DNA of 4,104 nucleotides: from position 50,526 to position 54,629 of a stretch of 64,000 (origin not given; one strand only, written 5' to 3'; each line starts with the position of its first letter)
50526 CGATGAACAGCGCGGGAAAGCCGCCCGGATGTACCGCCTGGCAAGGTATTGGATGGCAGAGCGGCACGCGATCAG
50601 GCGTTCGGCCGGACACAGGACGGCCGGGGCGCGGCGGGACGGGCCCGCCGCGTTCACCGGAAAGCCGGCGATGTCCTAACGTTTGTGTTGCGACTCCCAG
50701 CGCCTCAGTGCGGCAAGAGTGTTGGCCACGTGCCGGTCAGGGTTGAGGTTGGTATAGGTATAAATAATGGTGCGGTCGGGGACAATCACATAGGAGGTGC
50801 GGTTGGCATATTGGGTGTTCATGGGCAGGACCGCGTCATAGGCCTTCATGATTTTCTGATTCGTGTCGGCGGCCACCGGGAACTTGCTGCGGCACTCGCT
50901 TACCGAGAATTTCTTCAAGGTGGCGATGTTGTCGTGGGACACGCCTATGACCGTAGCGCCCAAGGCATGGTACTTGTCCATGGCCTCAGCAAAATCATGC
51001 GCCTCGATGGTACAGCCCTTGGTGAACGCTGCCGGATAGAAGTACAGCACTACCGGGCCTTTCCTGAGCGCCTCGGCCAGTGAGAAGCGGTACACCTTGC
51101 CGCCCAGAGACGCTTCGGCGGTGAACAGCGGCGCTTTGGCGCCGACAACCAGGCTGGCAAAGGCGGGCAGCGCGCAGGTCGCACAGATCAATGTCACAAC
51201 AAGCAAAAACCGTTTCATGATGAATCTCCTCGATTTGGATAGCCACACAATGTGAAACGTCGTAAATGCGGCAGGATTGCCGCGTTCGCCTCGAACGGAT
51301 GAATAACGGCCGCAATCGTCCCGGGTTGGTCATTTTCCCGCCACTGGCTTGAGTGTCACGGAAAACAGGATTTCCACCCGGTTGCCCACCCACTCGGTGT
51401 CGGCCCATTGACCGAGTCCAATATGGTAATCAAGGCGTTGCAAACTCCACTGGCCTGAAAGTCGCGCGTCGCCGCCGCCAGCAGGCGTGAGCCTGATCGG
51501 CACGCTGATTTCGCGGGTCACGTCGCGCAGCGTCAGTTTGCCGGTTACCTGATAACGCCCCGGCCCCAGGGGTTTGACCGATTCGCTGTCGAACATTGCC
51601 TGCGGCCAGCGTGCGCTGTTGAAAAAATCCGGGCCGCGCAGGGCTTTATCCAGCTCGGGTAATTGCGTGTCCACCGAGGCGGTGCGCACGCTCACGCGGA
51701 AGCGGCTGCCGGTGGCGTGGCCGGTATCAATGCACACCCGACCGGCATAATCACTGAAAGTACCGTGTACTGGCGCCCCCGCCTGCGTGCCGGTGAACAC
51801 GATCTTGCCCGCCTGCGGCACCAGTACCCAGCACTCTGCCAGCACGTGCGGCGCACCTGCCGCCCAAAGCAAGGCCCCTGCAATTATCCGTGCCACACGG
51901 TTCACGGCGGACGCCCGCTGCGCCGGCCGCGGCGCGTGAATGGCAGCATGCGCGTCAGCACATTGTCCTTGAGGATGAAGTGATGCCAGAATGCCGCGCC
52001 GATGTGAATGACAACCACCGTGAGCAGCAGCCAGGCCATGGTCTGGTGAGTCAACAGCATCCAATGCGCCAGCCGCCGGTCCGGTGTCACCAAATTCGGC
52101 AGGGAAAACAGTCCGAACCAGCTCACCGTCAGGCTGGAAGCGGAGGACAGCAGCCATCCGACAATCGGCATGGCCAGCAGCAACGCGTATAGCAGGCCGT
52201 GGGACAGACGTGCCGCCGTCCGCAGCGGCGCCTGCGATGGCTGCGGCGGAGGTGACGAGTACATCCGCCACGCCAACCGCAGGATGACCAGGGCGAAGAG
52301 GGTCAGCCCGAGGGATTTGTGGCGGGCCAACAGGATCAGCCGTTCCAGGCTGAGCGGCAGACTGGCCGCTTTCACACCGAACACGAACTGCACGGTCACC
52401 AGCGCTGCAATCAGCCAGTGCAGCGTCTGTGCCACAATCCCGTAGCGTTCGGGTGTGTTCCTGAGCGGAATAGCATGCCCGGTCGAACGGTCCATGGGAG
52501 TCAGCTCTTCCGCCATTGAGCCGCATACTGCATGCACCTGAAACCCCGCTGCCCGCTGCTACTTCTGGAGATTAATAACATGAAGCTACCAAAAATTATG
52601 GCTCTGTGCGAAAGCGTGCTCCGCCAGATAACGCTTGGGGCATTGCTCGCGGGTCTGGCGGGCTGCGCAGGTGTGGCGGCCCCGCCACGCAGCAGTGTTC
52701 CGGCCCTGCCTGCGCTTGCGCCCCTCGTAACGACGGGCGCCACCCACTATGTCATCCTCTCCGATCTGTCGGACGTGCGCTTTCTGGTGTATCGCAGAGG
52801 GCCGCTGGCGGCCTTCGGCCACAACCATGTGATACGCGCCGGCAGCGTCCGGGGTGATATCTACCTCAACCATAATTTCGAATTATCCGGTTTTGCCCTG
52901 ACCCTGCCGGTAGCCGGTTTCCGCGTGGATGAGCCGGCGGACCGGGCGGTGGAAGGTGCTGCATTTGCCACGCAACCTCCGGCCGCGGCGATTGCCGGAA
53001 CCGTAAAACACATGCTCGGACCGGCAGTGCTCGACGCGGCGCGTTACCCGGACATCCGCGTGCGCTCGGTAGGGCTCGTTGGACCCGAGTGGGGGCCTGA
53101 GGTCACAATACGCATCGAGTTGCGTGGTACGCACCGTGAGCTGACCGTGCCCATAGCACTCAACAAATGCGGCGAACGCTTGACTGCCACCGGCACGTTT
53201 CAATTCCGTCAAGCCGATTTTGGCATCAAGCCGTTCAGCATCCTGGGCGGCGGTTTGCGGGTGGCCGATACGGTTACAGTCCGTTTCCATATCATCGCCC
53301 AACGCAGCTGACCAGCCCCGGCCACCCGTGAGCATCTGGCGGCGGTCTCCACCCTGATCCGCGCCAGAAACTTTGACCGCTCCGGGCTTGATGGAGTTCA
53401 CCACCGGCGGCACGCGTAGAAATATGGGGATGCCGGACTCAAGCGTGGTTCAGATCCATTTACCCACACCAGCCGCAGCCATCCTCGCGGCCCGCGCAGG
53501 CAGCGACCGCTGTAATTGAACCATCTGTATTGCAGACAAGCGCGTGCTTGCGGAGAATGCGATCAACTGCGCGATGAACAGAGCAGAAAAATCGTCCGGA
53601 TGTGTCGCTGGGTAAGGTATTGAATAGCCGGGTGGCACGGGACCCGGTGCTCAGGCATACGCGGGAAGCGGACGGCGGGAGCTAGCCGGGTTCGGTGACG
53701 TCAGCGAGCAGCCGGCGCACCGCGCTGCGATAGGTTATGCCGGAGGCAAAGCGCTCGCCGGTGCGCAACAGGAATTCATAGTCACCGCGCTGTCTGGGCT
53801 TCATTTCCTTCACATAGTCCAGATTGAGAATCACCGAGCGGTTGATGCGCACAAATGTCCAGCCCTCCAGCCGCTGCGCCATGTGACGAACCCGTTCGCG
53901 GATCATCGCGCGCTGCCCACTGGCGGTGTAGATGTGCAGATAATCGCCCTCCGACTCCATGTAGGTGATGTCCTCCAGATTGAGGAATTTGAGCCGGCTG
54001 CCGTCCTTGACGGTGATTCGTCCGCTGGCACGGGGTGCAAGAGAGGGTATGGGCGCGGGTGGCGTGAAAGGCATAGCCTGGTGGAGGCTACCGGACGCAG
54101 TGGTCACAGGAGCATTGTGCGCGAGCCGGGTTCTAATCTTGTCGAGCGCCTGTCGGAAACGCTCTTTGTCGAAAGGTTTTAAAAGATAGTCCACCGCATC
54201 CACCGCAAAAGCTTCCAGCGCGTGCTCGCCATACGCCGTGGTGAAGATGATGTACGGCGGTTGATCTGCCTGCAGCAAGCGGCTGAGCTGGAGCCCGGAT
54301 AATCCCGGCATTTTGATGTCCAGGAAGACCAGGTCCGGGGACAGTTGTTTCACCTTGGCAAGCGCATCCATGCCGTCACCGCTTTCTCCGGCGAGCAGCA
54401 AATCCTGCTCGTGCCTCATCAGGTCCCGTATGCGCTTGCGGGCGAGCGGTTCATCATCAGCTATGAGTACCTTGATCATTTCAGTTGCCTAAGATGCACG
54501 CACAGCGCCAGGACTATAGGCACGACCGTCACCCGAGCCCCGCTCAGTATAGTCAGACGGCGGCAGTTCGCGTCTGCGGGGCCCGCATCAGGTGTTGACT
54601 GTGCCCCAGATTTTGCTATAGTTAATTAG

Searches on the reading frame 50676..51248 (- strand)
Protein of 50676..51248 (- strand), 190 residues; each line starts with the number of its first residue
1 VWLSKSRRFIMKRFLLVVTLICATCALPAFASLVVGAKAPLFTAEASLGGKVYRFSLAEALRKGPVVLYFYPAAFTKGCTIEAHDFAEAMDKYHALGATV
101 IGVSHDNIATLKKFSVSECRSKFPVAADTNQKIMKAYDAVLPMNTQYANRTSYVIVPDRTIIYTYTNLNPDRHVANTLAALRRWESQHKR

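Call 62: search_protein_families(library=pfam, proteins=[window:50676-51248:-], max_evalue=0.00001)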
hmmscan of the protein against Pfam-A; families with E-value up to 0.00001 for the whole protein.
window:50676-51248:- (190 aa): 2 families
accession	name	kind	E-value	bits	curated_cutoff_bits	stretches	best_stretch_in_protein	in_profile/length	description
PF00578.27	AhpC-TSA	-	1e-27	97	26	1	35-163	1-123/124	AhpC/TSA family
PF08534.16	Redoxin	-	1.1e-18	67.9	26.6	1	35-178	2-145/148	Redoxin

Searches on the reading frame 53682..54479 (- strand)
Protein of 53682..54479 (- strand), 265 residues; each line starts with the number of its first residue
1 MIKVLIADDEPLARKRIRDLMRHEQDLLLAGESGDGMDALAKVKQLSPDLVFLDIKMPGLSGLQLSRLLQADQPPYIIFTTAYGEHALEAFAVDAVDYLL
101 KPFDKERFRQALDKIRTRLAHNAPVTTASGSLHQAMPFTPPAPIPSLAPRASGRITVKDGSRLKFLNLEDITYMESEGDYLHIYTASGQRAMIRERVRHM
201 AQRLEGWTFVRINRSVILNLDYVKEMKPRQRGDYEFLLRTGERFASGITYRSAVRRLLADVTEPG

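Call 62: search_protein_families(library=pfam, proteins=[window:53682-54479:-], max_evalue=0.00001)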
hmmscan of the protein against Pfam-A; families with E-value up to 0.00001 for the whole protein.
window:53682-54479:- (265 aa): 2 families
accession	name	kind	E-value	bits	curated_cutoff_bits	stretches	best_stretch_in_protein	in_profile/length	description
PF00072.30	Response_reg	-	3.1e-24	85.7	30.2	1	4-112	1-110/111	Response regulator receiver domain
PF04397.21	LytTR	-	1.4e-16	60.9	22.6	1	162-258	2-97/98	LytTr DNA-binding domain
